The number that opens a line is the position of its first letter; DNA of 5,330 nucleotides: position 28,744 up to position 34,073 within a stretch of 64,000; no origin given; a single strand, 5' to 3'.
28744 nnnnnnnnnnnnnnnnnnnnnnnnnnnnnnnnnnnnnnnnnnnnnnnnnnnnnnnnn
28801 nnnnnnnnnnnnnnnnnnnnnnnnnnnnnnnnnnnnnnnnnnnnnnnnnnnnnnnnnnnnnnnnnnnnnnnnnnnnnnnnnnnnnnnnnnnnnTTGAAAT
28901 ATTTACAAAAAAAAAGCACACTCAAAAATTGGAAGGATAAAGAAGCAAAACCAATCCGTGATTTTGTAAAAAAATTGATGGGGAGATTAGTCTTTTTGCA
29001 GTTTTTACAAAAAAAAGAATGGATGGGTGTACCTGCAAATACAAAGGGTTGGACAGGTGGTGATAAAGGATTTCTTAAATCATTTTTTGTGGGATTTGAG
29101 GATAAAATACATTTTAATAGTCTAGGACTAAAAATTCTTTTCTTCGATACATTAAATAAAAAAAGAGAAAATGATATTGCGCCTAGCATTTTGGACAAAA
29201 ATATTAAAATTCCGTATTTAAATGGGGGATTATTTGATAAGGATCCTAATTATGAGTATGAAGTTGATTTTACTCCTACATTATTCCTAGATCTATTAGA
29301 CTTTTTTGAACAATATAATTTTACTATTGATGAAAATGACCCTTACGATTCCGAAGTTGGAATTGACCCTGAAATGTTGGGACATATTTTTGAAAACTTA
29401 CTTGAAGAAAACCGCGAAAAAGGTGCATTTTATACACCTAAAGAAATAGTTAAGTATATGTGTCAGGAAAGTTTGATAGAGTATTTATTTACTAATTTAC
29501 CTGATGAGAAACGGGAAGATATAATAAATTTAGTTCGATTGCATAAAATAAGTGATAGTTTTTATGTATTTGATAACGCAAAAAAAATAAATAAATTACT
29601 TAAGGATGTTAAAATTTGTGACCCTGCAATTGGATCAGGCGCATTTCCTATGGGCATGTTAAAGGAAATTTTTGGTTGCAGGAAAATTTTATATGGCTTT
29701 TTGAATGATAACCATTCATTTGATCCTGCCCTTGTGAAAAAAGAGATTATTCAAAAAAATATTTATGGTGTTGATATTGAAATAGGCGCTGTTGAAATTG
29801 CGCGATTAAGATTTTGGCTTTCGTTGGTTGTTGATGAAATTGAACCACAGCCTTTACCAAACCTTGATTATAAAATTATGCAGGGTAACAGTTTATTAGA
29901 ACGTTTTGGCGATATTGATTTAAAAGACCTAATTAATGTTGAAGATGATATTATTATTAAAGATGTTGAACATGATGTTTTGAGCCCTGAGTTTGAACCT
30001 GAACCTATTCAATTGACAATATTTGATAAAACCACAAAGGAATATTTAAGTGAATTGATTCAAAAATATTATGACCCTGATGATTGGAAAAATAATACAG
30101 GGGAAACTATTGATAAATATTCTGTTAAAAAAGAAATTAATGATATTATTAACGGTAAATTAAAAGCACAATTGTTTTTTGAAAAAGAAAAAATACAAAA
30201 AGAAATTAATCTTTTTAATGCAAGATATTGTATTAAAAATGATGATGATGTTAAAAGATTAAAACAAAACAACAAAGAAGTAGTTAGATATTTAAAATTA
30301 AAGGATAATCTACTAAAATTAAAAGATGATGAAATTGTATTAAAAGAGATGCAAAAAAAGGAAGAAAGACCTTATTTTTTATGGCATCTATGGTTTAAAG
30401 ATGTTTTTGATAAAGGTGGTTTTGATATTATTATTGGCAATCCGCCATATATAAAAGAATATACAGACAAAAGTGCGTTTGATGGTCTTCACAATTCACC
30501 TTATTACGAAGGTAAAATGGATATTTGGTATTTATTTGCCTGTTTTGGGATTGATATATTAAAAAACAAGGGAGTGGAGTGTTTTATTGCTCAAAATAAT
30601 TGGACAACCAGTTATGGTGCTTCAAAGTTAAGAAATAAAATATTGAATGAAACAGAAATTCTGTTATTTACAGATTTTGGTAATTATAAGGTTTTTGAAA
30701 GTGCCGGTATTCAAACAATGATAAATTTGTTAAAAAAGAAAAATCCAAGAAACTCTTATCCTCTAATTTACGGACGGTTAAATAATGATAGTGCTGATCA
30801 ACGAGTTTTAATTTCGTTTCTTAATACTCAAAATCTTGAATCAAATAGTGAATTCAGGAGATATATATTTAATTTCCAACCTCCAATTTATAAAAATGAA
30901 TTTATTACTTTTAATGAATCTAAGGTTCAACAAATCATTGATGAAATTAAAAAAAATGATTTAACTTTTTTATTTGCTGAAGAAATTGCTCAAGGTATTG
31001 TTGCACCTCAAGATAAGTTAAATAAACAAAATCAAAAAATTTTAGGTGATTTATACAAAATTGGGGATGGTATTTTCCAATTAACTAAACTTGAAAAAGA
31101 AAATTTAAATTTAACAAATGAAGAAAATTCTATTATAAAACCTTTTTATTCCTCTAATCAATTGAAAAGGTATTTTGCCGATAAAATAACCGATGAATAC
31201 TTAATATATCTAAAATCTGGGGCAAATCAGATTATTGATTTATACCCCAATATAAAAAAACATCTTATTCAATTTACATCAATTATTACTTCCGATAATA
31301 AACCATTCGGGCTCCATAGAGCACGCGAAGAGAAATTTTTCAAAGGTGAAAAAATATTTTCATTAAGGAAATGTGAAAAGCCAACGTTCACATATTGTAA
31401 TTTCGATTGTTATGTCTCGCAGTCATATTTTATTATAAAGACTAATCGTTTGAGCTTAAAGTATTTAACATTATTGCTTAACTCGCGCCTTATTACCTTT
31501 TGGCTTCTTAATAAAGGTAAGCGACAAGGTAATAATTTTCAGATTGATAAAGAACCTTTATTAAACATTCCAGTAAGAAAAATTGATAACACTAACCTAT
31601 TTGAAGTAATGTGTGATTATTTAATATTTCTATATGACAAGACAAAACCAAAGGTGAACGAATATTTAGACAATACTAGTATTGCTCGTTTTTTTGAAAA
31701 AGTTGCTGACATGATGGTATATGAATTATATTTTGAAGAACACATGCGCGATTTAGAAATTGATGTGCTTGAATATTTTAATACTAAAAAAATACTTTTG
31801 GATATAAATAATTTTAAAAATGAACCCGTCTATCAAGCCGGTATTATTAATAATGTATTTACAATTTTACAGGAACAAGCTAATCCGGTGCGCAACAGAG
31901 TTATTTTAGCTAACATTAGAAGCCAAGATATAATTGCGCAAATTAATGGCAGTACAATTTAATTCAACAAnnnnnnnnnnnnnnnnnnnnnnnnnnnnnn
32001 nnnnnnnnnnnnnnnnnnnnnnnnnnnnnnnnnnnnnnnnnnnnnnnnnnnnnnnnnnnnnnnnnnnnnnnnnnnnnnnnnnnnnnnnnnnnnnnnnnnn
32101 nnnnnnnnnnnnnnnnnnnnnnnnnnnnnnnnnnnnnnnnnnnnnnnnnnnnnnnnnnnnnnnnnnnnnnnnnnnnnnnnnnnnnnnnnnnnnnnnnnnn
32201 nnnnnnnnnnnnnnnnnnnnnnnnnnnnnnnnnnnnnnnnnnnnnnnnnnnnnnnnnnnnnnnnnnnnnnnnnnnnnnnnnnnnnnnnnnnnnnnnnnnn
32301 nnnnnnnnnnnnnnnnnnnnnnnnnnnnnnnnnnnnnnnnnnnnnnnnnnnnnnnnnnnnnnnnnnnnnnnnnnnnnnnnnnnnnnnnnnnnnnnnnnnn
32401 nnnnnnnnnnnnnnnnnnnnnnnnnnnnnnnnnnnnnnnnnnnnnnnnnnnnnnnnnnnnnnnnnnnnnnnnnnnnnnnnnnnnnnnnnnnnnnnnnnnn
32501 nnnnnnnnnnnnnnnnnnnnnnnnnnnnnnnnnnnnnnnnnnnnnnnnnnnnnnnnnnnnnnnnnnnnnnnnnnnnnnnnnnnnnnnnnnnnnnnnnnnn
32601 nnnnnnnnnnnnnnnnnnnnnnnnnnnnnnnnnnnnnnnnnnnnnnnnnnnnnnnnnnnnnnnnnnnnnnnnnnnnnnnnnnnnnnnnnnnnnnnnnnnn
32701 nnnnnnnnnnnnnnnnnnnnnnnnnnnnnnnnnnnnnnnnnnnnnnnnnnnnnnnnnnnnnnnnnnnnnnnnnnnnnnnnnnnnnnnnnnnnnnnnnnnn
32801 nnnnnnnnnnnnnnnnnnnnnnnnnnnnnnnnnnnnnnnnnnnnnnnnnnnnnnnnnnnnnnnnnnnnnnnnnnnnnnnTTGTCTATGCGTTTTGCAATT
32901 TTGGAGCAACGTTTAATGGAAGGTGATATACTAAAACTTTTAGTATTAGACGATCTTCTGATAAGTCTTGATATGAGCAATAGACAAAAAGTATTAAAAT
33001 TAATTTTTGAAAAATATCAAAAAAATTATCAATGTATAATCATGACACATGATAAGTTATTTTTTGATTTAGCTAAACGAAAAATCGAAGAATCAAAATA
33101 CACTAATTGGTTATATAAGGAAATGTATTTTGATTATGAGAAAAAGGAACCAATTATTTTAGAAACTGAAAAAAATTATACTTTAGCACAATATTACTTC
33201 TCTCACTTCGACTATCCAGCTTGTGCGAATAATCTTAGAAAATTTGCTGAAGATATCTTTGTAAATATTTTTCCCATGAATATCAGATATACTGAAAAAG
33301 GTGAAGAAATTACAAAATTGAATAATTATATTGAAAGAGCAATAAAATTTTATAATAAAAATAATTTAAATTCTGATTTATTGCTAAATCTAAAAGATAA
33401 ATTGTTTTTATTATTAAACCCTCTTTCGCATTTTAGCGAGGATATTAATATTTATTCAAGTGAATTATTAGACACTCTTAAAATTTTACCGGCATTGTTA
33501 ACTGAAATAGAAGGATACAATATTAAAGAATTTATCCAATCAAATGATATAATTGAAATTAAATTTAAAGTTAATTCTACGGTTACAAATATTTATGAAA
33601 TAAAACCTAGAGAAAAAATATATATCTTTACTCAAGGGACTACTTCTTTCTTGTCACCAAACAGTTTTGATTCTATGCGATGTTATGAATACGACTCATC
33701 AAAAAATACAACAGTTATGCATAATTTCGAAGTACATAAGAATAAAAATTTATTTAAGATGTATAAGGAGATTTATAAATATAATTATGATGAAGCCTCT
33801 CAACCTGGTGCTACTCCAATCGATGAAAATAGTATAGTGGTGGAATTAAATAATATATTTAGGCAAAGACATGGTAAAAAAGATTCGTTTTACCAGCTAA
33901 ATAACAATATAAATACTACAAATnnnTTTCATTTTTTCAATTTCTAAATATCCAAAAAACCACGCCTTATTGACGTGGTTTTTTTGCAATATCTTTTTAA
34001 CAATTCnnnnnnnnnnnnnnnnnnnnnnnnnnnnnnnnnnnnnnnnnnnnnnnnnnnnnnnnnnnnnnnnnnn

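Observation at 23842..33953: Integrase-less island of about 10 kb encoding a PLD-nuclease/SNF2 translocase, a PglX-like methyltransferase with its own TRD, and an ABC-type ATPase: candidate split ATP-dependent restriction/defence system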

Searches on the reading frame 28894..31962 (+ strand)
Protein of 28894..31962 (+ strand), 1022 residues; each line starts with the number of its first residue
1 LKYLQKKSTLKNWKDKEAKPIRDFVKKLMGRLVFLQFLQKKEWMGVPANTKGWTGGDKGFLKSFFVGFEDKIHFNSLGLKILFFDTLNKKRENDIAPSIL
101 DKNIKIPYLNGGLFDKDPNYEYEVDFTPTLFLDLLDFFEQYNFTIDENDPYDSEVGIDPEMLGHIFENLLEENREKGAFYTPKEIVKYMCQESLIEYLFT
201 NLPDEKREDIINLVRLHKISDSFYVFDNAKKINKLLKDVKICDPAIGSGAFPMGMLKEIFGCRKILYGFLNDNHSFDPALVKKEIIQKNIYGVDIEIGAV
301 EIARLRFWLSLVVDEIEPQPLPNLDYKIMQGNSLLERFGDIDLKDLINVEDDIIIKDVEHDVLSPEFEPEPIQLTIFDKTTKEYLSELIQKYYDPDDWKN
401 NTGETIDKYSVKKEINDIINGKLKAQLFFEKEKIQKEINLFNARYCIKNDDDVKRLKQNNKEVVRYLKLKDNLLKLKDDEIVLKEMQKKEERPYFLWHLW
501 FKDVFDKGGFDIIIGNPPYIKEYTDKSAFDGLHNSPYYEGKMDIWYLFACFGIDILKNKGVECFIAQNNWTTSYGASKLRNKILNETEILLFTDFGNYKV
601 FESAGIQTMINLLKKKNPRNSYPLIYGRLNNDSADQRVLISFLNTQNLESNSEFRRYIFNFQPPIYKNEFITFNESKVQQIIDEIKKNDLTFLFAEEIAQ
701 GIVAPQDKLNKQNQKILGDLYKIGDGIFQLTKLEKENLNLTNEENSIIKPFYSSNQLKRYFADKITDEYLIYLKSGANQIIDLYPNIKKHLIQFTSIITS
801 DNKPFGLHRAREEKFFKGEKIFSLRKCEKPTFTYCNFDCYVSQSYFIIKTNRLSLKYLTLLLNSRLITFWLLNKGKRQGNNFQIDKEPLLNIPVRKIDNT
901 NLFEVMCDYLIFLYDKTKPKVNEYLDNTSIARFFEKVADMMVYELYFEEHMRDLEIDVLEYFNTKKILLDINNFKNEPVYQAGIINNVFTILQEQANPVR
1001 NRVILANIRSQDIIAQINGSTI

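Call 4: search_protein_families(library=pfam, proteins=[window:28894-31962:+], max_evalue=0.01)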
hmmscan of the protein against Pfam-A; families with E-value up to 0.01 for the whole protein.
window:28894-31962:+ (1022 aa): 4 families
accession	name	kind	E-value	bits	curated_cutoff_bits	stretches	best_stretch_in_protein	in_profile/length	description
PF07669.17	Eco57I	-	2.3e-35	122.6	25.3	1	288-601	1-171/171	Eco57I restriction-modification methylase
PF02384.22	N6_Mtase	-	4.1e-11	43.2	20.4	1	505-627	120-245/311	N-6 DNA Methylase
PF12950.13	TaqI_C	-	5.2e-09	36.8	26.5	1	801-894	30-118/118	TaqI-like C-terminal specificity domain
PF20473.4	MmeI_Mtase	-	1.1e-05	25.1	27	1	230-310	12-85/259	MmeI, DNA-methyltransferase domain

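Call 5: search_protein_families(library=padloc, proteins=[window:28894-31962:+], max_evalue=0.01)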
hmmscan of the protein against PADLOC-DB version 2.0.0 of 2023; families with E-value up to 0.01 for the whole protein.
window:28894-31962:+ (1022 aa): 38 families (the best 25 are shown)
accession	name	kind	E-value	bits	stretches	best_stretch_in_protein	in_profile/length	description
PDLC03596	REase_MTase_IIG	-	6.3e-67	224.5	4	225-336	528-641/1148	Type IIG restriction enzyme-methyltransferase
PDLC03612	REase_MTase_IIG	-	9.7e-63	210.8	2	281-960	587-1244/1247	Type IIG restriction enzyme-methyltransferase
PDLC03601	REase_MTase_IIG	-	6.8e-60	201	2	22-335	237-557/1110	Type IIG restriction enzyme-methyltransferase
PDLC03629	REase_MTase_IIG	-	7.4e-24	81.6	2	491-616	552-689/1182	Type IIG restriction enzyme-methyltransferase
PDLC02643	DrmMI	-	2e-23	80.3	2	282-570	667-936/1347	DrmMI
PDLC02521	PglX|PglXI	-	1.3e-22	77.6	2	508-648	480-621/1174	PglX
PDLC03604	REase_MTase_IIG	-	5.2e-22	75.7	2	475-634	507-663/1011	Type IIG restriction enzyme-methyltransferase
PDLC03628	REase_MTase_IIG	-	4e-21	72.9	3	28-202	196-363/1100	Type IIG restriction enzyme-methyltransferase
PDLC03609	REase_MTase_IIG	-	4.6e-19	65.7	2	172-336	368-533/1066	Type IIG restriction enzyme-methyltransferase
PDLC02525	PglX|PglXI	-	1.9e-18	64.4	2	483-630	430-577/607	PglX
PDLC03248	MTase_II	-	9.9e-18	62.1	1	495-906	71-484/521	Type II methyltransferase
PDLC03600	REase_MTase_IIG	-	1.2e-16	57.8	2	508-647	495-635/1205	Type IIG restriction enzyme-methyltransferase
PDLC03315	MTase_II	-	6e-16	56.3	1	507-660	131-280/502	Type II methyltransferase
PDLC02638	DrmMI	-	2.4e-15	53.8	1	281-524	665-886/935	DrmMI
PDLC02523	PglX|PglXI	-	1.5e-12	44.1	2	501-621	553-673/1428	PglX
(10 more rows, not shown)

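Call 10: search_protein_families(library=ncbifam, proteins=[window:28894-31962:+], max_evalue=0.01)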
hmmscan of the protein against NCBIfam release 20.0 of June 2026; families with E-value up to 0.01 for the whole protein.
window:28894-31962:+ (1022 aa): 6 families
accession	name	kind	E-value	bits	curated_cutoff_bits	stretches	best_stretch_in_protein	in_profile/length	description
NF033452.1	BREX_1_MTaseX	exception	5.1e-24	84.2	500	1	179-646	253-650/1210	BREX-1 system adenine-specific DNA-methyltransferase PglX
NF033455.1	BREX_6_MTaseX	exception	7.5e-15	53.5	900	2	503-618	548-663/1319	BREX-6 system adenine-specific DNA-methyltransferase PglX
NF033451.1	BREX_2_MTaseX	equivalog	1.6e-06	26.2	400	1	111-337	129-318/1185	BREX-2 system adenine-specific DNA-methyltransferase PglX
NF033454.1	BREX_5_MTaseX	exception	3.3e-05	21.6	900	1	237-309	301-366/1404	BREX-5 system adenine-specific DNA-methyltransferase PglX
TIGR03534.1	RF_mod_PrmC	equivalog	0.00026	20.5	199.1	1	500-526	147-173/253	peptide chain release factor N(5)-glutamine methyltransferase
TIGR00536.1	hemK_fam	subfamily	0.0012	18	115.5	0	491-522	165-195/286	HemK family protein methyltransferase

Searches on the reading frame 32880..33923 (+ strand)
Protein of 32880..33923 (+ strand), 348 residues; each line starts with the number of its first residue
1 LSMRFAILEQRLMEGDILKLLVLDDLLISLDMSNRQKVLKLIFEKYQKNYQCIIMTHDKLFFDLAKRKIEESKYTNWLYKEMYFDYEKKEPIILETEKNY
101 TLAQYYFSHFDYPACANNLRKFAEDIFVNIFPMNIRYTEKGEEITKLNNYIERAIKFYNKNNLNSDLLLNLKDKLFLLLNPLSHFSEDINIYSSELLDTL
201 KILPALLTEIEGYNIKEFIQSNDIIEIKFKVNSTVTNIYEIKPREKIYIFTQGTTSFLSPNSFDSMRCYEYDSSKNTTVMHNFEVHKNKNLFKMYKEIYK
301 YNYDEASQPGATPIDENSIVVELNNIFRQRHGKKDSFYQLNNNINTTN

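Call 38: search_protein_families(library=pfam, proteins=[window:32880-33923:+], max_evalue=10)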
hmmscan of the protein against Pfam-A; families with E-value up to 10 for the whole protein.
window:32880-33923:+ (348 aa): 1 family
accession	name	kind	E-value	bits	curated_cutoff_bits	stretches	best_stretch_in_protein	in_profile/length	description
PF02463.25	SMC_N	-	0.00019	21.3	40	1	16-69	157-209/220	RecF/RecN/SMC N terminal domain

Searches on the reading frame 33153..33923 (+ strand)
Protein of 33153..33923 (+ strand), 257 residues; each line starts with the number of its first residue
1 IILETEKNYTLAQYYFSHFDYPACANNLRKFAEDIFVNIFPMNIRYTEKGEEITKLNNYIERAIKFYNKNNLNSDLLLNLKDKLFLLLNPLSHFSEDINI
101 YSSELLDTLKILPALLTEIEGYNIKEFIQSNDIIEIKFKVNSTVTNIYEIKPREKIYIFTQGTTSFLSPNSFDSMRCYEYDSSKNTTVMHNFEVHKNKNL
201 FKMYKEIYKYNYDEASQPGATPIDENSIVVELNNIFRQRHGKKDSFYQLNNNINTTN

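Call 38: search_protein_families(library=pfam, proteins=[window:33153-33923:+], max_evalue=10)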
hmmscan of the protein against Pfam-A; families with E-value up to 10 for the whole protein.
window:33153-33923:+ (257 aa): 0 families

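Call 63: search_protein_families(library=padloc, proteins=[window:33153-33923:+], max_evalue=1)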
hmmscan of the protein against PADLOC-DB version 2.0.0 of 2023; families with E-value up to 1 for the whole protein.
window:33153-33923:+ (257 aa): 1 family
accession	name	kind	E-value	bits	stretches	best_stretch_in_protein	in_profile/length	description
PDLC02616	DrmC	-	0.0027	15.4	1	2-84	90-169/224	DrmC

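Call 84: search_protein_representatives(alignment_id=A3)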
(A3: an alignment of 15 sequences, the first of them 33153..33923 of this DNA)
Query: 15 sequences, 238 profile positions. Proteins with E-value up to 0.001 (for the whole library): 765; up to 1e-10: 566; up to 1e-30: 128. The best 150 are listed.
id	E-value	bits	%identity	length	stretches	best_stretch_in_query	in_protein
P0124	1.3e-86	306.6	-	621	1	1-234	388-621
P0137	1.9e-83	296.3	-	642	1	1-230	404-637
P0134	9.5e-78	277.6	-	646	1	1-237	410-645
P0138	1.7e-75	270.2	-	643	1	2-235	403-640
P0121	2.5e-68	246.8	-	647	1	1-238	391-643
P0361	4.1e-57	210.1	-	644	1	3-234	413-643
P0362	1.9e-53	198.0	-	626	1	4-234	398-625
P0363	6.3e-51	189.8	-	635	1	5-235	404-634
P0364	3.7e-47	177.5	-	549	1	1-236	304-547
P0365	4.7e-47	177.1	-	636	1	1-210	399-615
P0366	3.6e-46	174.2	-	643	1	2-235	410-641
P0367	8.9e-45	169.7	-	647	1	2-231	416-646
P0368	4.6e-44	167.3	-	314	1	1-177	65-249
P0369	2.0e-43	165.2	-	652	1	2-233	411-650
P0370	2.4e-43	165.0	-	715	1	1-236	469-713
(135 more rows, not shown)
